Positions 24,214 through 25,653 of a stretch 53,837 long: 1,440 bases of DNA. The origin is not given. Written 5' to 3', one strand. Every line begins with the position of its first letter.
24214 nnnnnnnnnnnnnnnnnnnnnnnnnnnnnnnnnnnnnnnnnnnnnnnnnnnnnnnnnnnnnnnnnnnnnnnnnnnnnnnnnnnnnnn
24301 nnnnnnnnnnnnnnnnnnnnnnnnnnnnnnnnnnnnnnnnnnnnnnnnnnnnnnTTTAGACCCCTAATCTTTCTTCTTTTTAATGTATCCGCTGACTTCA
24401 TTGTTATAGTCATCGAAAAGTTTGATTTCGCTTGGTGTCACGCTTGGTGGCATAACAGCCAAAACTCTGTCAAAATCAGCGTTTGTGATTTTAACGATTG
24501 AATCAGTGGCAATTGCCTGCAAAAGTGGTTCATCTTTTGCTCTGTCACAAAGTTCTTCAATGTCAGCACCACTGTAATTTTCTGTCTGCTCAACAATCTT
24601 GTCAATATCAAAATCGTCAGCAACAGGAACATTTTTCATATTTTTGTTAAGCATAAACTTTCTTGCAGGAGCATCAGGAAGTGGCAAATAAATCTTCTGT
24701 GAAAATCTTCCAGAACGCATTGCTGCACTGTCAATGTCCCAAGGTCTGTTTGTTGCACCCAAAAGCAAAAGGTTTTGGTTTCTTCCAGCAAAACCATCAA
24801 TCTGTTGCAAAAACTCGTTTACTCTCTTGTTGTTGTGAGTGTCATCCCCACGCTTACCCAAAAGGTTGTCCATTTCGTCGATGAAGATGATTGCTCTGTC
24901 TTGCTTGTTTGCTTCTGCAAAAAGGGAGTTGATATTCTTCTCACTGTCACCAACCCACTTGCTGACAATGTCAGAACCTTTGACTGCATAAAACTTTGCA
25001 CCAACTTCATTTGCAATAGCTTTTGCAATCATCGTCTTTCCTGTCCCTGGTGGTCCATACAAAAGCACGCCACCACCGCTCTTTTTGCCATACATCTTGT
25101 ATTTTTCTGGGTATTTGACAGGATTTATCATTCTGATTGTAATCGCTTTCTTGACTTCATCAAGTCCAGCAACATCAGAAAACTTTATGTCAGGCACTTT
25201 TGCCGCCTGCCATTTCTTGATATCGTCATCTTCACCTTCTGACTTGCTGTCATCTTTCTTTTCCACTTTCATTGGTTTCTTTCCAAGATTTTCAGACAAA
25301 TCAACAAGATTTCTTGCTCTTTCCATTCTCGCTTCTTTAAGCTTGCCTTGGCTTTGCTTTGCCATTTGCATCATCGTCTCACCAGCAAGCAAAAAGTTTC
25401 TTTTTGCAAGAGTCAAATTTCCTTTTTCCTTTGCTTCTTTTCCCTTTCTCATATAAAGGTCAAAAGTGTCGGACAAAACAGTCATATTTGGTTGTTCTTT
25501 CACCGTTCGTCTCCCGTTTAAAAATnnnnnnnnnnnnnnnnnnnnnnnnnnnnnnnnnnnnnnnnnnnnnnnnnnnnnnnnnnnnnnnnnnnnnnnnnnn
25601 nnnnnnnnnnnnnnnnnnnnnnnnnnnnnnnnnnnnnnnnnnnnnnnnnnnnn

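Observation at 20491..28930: Eight-gene operon joining an SPFH/zinc-ribbon protein, two Snf7-like ESCRT-III proteins and an MIT-AAA Vps4-like ATPase: candidate bacterial ESCRT-III/Vps4 membrane-remodelling system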

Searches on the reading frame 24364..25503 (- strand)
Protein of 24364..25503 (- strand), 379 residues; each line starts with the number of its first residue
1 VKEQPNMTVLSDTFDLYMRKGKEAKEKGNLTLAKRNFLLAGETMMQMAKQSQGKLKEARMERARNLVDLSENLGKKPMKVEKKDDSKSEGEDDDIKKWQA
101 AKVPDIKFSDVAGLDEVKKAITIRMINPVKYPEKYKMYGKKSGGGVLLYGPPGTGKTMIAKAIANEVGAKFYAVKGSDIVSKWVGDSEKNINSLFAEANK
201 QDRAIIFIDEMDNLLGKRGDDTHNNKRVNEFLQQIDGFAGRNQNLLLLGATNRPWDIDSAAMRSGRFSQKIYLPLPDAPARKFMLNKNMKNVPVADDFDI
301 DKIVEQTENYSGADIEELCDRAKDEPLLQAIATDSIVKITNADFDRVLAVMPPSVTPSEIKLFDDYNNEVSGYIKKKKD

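Call 3: search_protein_families(library=pfam, max_evalue=1, proteins=[window:24364-25503:-])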
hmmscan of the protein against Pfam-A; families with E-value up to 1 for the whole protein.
window:24364-25503:- (379 aa): 47 families (the best 25 are shown)
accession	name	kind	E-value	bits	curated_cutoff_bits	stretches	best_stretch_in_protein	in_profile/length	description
PF00004.35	AAA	-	2.8e-42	144.7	21.2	1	146-275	1-131/131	ATPase family associated with various cellular activities (AAA)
PF17862.7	AAA_lid_3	-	3.3e-10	39.8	27.2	1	297-330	1-34/45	AAA+ lid domain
PF05496.18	RuvB_N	-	5.4e-08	33.2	27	1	144-214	34-96/159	Holliday junction DNA helicase RuvB P-loop domain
PF20720.3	nSTAND3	-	3.2e-07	30.6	27.2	1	146-247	20-107/155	Novel STAND NTPase 3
PF06068.19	TIP49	-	1e-06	28.6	23.8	1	140-188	47-97/347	TIP49 P-loop domain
PF13401.12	AAA_22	-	5.8e-06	27.1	27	1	143-170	5-35/130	AAA domain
PF13191.12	AAA_16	-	1.3e-05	26.2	32.6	1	141-177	22-59/167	AAA ATPase domain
PF00493.29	MCM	-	1.5e-05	24.7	23.3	1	104-213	19-132/224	MCM P-loop domain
PF07728.20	AAA_5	-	4.3e-05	24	22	1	145-212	1-76/139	AAA domain (dynein-related subfamily)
PF13173.12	AAA_14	-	0.00014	22.3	27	1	146-226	5-75/129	AAA domain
PF25199.1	nSTAND_NTPase5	-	0.00039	20.7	34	1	140-214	38-108/145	Novel STAND NTPase 5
PF13207.12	AAA_17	-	0.00049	20.8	27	1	149-196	1-47/136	AAA domain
PF01057.23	Parvo_NS1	-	0.00058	19.4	20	1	146-167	116-137/271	Parvovirus non-structural protein NS1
PF00910.28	RNA_helicase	-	0.0006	20.7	21.5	1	146-180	1-35/105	RNA helicase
PF13481.12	AAA_25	-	0.00082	19.5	27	1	143-164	33-54/195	AAA domain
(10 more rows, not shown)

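Call 4: search_protein_families(library=ncbifam, max_evalue=1, proteins=[window:24364-25503:-])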
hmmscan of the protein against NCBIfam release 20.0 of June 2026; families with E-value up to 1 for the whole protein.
window:24364-25503:- (379 aa): 57 families (the best 25 are shown)
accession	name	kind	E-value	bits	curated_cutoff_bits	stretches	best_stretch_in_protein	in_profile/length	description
TIGR01243.1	CDC48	subfamily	7.3e-65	219.6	802.65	1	102-369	446-728/733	CDC48 family AAA ATPase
NF041006.2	cell_div_CdvC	equivalog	4.6e-61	206.8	650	1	16-368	13-366/370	cell division protein CdvC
TIGR01241.2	FtsH_fam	equivalog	2.3e-58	198.4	600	1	99-322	152-378/598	ATP-dependent zinc metalloprotease FtsH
NF003069.1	PRK03992.1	subfamily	2.3e-58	198.2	500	1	90-345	112-366/379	proteasome-activating nucleotidase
TIGR01242.2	TIGR01242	subfamily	2.1e-52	178.3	500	1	90-323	95-332/362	proteasome-activating nucleotidase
NF047747.1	PrtsmActNtasePan2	equivalog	7.5e-52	176.9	700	1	98-346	140-387/397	proteasome-activating nucleotidase Pan2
NF047748.1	PrtsmActNtasePan1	equivalog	1.1e-48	166.3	750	1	95-346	134-384/405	proteasome-activating nucleotidase Pan1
NF008004.0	PRK10733.1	equivalog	1.9e-44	151.7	1008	1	107-322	150-368/644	ATP-dependent zinc metalloprotease FtsH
TIGR03689.1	pup_AAA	equivalog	2.3e-40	138.8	504.75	1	92-342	165-425/512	proteasome ATPase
NF042959.1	IteA_antiphage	equivalog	2.9e-33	115.5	510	1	103-331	86-309/367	anti-phage ATPase IteA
NF003229.0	PRK04195.1-5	equivalog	1.7e-11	43.5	280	1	107-220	15-120/413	replication factor C large subunit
TIGR03922.1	T7SS_EccA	equivalog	1.6e-10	40.2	466.65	1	109-235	276-410/557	type VII secretion AAA-ATPase EccA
NF005992.0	PRK08116.1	subfamily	1.1e-08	34.5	189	1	84-179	55-150/269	hypothetical protein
NF000868.0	PRK00080.1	equivalog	2.8e-08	33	282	1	141-214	49-114/330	Holliday junction branch migration DNA helicase RuvB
TIGR00635.1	ruvB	equivalog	5.2e-08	32.3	299.05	1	143-214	30-93/305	Holliday junction branch migration DNA helicase RuvB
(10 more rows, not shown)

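Call 5: search_solved_structures(query=window:24364-25503:-, max_evalue=1e-20, show_alignments=2)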
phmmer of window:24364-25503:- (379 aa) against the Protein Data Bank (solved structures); distinct sequences matched with E-value up to 1e-20: 265 (the best 60 are shown).
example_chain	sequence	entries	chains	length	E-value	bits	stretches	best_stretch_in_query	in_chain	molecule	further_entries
5c18_A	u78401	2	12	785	3.5e-107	361.7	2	100-365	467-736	Transitional endoplasmic reticulum ATPase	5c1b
9m4n_A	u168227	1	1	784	7.1e-106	357.4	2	100-331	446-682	Cell division control protein 48 homolog A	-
9m3v_A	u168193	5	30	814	8.2e-106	357.2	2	100-331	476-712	Cell division control protein 48 homolog A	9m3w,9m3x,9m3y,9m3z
6chs_H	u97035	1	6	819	8.5e-106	357.1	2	98-333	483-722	Putative cell division control protein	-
7rlh_A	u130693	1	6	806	1.1e-105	356.8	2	100-331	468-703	Transitional endoplasmic reticulum ATPase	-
7rlg_A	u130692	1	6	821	1.1e-105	356.7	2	100-331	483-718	Transitional endoplasmic reticulum ATPase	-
1r7r_A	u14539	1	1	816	1.8e-105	356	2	100-331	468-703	Transitional endoplasmic reticulum ATPase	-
7rlj_A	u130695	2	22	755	1.9e-105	355.9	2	100-331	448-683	Transitional endoplasmic reticulum ATPase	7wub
8yka_A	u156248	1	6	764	2e-105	355.9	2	100-331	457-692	Transitional endoplasmic reticulum ATPase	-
5c19_A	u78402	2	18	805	2.3e-105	355.7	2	100-331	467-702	Transitional endoplasmic reticulum ATPase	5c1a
7y4w_A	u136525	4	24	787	2.3e-105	355.7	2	100-331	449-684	Transitional endoplasmic reticulum ATPase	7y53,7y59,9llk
7bp8_A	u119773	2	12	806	2.4e-105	355.7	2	100-331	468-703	Transitional endoplasmic reticulum ATPase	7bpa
10qq_A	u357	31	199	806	2.4e-105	355.7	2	100-331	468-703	Transitional endoplasmic reticulum ATPase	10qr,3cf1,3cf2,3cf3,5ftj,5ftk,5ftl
7k57_A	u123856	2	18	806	2.4e-105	355.7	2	100-331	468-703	Transitional endoplasmic reticulum ATPase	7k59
5ifw_B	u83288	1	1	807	2.4e-105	355.7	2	100-331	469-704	Transitional endoplasmic reticulum ATPase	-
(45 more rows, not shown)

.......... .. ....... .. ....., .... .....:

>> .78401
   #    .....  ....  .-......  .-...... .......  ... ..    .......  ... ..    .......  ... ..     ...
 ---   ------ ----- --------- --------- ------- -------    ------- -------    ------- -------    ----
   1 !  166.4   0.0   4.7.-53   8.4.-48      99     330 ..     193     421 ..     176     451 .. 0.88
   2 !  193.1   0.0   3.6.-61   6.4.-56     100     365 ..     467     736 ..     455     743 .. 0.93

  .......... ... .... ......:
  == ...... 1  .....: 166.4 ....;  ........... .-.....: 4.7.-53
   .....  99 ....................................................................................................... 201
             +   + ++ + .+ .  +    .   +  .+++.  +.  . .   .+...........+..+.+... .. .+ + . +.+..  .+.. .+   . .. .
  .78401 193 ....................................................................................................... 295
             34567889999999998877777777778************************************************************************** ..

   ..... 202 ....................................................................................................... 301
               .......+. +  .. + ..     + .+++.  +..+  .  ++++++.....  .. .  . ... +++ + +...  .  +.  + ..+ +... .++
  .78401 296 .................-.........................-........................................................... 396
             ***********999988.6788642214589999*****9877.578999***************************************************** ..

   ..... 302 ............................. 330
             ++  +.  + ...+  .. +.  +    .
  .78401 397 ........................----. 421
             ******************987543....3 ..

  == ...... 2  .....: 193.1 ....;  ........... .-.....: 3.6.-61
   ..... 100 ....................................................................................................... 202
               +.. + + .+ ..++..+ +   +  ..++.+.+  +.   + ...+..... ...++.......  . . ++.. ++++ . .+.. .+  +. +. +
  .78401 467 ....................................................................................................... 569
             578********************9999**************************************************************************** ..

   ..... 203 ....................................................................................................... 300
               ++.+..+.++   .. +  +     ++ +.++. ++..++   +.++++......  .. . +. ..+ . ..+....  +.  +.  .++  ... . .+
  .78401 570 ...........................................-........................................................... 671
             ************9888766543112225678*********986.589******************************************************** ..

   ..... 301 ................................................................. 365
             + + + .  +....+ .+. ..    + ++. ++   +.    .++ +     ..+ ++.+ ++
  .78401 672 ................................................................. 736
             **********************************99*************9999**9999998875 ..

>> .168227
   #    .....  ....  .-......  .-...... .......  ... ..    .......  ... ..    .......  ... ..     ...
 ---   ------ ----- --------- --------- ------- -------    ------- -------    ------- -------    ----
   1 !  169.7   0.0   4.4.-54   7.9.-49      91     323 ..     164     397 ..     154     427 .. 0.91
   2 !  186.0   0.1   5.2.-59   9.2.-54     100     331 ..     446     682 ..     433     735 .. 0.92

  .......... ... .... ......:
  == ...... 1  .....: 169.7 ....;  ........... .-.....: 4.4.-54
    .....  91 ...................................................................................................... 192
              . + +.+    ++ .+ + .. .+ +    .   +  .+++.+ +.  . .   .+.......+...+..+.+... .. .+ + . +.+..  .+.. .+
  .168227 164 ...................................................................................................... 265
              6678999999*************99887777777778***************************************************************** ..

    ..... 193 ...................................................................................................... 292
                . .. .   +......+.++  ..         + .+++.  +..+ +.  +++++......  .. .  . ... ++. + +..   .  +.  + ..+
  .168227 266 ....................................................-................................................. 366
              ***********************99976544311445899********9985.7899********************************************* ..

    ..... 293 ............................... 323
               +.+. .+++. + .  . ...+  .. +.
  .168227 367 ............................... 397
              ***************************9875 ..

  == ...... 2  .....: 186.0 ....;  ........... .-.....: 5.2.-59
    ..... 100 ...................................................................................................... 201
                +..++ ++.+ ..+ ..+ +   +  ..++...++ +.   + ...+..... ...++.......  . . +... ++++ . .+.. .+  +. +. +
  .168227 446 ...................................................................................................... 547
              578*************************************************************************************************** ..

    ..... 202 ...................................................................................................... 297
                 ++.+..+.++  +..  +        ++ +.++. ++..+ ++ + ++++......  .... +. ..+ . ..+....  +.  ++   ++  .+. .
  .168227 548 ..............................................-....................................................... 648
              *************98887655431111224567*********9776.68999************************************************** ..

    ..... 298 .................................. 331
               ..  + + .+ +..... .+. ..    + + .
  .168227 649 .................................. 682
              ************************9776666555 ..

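Call 17: find_homologous_proteins(query=window:24364-25503:-, max_evalue=1e-10)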
Query window:24364-25503:- (379 aa): 7962 proteins with E <= 1e-10 among 8000 candidates; the best 120 are listed.
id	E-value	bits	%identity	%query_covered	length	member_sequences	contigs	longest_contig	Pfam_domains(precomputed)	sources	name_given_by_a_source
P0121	2.8e-235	798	94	100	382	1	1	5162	PF06068.20,PF00004.36,PF13401.13,PF05496.19,PF17862.8,PF20720.4,PF13191.13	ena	-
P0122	2.4e-234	795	94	100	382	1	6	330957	PF06068.20,PF00004.36,PF13401.13,PF05496.19,PF17862.8,PF20720.4,PF13191.13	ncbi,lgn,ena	-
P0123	2.5e-234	795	94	100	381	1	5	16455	PF06068.20,PF00004.36,PF13401.13,PF05496.19,PF17862.8,PF20720.4,PF13191.13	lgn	-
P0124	5.4e-234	794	94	100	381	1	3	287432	PF06068.20,PF00004.36,PF13401.13,PF05496.19,PF17862.8,PF20720.4,PF13191.13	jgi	-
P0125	1.6e-233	792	94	100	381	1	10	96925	PF06068.20,PF00004.36,PF13401.13,PF05496.19,PF17862.8,PF20720.4,PF13191.13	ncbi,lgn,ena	-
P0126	5.7e-233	790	94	100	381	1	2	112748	PF06068.20,PF00004.36,PF13401.13,PF05496.19,PF17862.8,PF20720.4,PF13191.13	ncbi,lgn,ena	-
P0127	6.5e-233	790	93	100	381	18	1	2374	PF06068.20,PF00004.36,PF13401.13,PF05496.19,PF17862.8,PF20720.4,PF13191.13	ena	-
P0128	1.4e-232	789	94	100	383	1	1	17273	PF06068.20,PF00004.36,PF13401.13,PF05496.19,PF17862.8,PF20720.4,PF13191.13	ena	-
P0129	2.4e-232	788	94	100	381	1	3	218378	PF06068.20,PF00004.36,PF13401.13,PF05496.19,PF17862.8,PF20720.4,PF13191.13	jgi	-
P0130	2.8e-232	788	94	100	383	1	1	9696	PF06068.20,PF00004.36,PF13401.13,PF05496.19,PF17862.8,PF20720.4,PF13191.13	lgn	-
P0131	4.9e-232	787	94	100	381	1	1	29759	PF06068.20,PF00004.36,PF13401.13,PF05496.19,PF17862.8,PF20720.4,PF13191.13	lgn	-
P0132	6.3e-232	787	94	100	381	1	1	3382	PF06068.20,PF00004.36,PF13401.13,PF05496.19,PF17862.8,PF20720.4,PF13191.13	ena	-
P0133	1.4e-231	786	93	100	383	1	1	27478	PF06068.20,PF00004.36,PF13401.13,PF05496.19,PF17862.8,PF20720.4,PF13191.13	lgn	-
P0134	2.3e-231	785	93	100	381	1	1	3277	PF06068.20,PF00004.36,PF13401.13,PF05496.19,PF17862.8,PF20720.4,PF13191.13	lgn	-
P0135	2.5e-227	772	92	100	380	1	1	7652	PF06068.20,PF00004.36,PF13401.13,PF05496.19,PF17862.8,PF20720.4,PF13191.13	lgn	-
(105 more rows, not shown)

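Call 30: search_protein_families(library=padloc, max_evalue=0.01, proteins=[window:24364-25503:-])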
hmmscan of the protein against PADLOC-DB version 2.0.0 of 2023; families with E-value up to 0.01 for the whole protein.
window:24364-25503:- (379 aa): 10 families
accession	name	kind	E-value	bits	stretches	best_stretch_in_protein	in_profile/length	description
PDLC02196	IetA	-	2.5e-40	137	1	68-332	44-307/374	-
PDLC02195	IetA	-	3.6e-32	110.1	1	124-339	118-329/395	-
PDLC04232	IetA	-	2.5e-31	107.3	1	51-341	26-310/330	-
PDLC04231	IetA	-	7.6e-16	56.7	1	139-277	113-248/262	-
PDLC00915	TRIP13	-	1.2e-15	55.7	1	144-306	64-240/302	TRIP13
PDLC00914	TRIP13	-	4.7e-15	53.8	1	146-331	74-275/302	TRIP13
PDLC03838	DolB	-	9.4e-07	26.4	1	89-213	119-240/375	-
PDLC04140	mad8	-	7.1e-05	20.5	1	142-238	26-100/314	mads_8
PDLC02372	Nhi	-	0.0048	13.6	1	145-221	201-282/470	-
PDLC04789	PDC-S01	-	0.0078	13.3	0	146-212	20-83/375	-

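Call 38: find_related_loci(query=window:24364-25503:-, collection=genome_contigs, flank=10000)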
Query window:24364-25503:- (379 aa) in genome_contigs; peptide patterns used: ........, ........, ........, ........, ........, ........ (x = any residue, [..] = any of these).
64 stretches matched a pattern; 36 encode a relative of the query (tblastn E <= 1e-3); 35 distinct loci.
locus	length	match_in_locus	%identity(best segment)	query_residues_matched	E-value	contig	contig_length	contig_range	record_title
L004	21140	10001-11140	94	1-379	0e+0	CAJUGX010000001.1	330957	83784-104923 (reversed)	MAG TPA_asm: uncultured Christensenella sp. isolate MGBC129349 genome assembly, contig: MGBC129349.1, whole genome shotg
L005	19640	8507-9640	94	1-378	0e+0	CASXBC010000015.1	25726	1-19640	MAG: uncultured bacterium isolate extra-ERR2136562.13_1677762874 genome assembly, contig: NODE_645_length_25726_cov_6.37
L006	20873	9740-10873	93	1-378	0e+0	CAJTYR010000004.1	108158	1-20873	MAG TPA_asm: uncultured Christensenella sp. isolate MGBC114398 genome assembly, contig: MGBC114398.4, whole genome shotg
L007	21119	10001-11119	86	6-379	0e+0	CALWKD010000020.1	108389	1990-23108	MAG: uncultured Clostridia bacterium isolate E15__bin73 genome assembly, contig: E15__k127_3244938, whole genome shotgun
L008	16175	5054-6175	82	1-374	0e+0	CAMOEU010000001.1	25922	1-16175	MAG: uncultured Clostridia bacterium isolate SRR873600_bin.48_metaWRAP_v1.3_MAG genome assembly, contig: NODE_3554_lengt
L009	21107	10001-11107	85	4-374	0e+0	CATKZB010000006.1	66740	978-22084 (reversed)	MAG TPA_asm: uncultured Christensenella sp. isolate MGG06840_1680015412 genome assembly, contig: ERR3199580_668, whole g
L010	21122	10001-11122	83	4-379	0e+0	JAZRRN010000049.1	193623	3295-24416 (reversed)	MAG: Candidatus Caccovivens sp. isolate T1900045353_YK20190043.MAGScoT_cleanbin_000015 SGB_6775_k141_1197004, whole geno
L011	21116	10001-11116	82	6-378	0e+0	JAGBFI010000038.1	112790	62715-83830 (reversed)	MAG: Clostridia bacterium isolate RGIG9067 Water_deer_Rectum.Co__c1388748, whole genome shotgun sequence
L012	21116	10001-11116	80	3-377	0e+0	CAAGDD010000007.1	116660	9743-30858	MAG TPA_asm: Clostridia bacterium, isolate HGM11351, WGS project CAAGDD010000000 data, contig: SRS476144_122_k119_289614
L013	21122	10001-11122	83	4-379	0e+0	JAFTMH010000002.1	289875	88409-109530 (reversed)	MAG: Clostridia bacterium isolate RGIG3948 Roe_deer_Cecum-3__c1147, whole genome shotgun sequence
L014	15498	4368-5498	79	1-378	0e+0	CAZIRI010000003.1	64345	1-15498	MAG TPA_asm: uncultured Lachnospiraceae bacterium isolate binchicken_co354_300 genome assembly, contig: NODE_265_length_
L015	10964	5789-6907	80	1-374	0e+0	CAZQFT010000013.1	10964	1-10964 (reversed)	MAG TPA_asm: uncultured Lachnospiraceae bacterium isolate SRP315200_co1_300 genome assembly, contig: NODE_13199_length_1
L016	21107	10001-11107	80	3-374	0e+0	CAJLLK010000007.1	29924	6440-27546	MAG TPA_asm: uncultured Catabacter sp. isolate ERR321592-bin.10 genome assembly, contig: NODE_640_length_29924_cov_4.498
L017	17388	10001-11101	81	3-370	0e+0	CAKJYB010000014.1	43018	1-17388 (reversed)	Clostridiales bacterium isolate MAG-R015 genome assembly, contig: k141_147226, whole genome shotgun sequence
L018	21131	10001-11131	82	4-378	0e+0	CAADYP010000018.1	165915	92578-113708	MAG TPA_asm: Clostridia bacterium, isolate HGM11342, WGS project CAADYP010000000 data, contig: ERS396355_2_k85_207836, w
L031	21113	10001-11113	58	6-366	5e-142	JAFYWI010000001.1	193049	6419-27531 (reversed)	MAG: Clostridia bacterium isolate RGIG7481 Water_buffalos_Colon-3__c16164, whole genome shotgun sequence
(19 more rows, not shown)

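Call 52: search_protein_families(library=ncbifam, max_evalue=10, proteins=[L031:9995-11524:+])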
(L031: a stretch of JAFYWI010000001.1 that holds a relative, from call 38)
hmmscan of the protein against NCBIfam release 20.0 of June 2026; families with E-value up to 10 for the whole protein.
L031:9995-11524:+ (509 aa): 54 families (the best 25 are shown)
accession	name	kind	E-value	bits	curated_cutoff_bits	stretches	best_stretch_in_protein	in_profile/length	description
TIGR01243.1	CDC48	subfamily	5.4e-64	216.8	802.65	1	109-374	446-726/733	CDC48 family AAA ATPase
NF041006.2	cell_div_CdvC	equivalog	1.3e-63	215.1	650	1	6-373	6-364/370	cell division protein CdvC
TIGR01241.2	FtsH_fam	equivalog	1.7e-57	195.6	600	1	94-360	141-404/598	ATP-dependent zinc metalloprotease FtsH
NF003069.1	PRK03992.1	subfamily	2.5e-56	191.5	500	1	97-360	112-374/379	proteasome-activating nucleotidase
TIGR01242.2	TIGR01242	subfamily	5.8e-51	173.6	500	1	98-360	96-357/362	proteasome-activating nucleotidase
NF047747.1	PrtsmActNtasePan2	equivalog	6.5e-48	163.9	700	1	103-359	138-393/397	proteasome-activating nucleotidase Pan2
NF047748.1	PrtsmActNtasePan1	equivalog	1.3e-44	152.9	750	1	106-373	138-404/405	proteasome-activating nucleotidase Pan1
NF008004.0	PRK10733.1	equivalog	4.7e-44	150.4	1008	1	113-364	149-398/644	ATP-dependent zinc metalloprotease FtsH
TIGR03689.1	pup_AAA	equivalog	4.8e-43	147.6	504.75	1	108-299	174-381/512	proteasome ATPase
NF042959.1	IteA_antiphage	equivalog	2.2e-31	109.3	510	1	133-332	108-303/367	anti-phage ATPase IteA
NF003229.0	PRK04195.1-5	equivalog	6.9e-11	41.5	280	1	115-224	16-118/413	replication factor C large subunit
TIGR03922.1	T7SS_EccA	equivalog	3e-09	36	466.65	1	115-225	275-391/557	type VII secretion AAA-ATPase EccA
NF003233.0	PRK04195.2-3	equivalog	1.2e-07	31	471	1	153-238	41-123/504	replication factor C large subunit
NF003226.0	PRK04195.1-1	equivalog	3.5e-07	29.5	588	1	143-223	33-113/405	replication factor C large subunit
NF003230.0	PRK04195.1-6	equivalog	1.5e-06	27.2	441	1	114-224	12-112/494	replication factor C large subunit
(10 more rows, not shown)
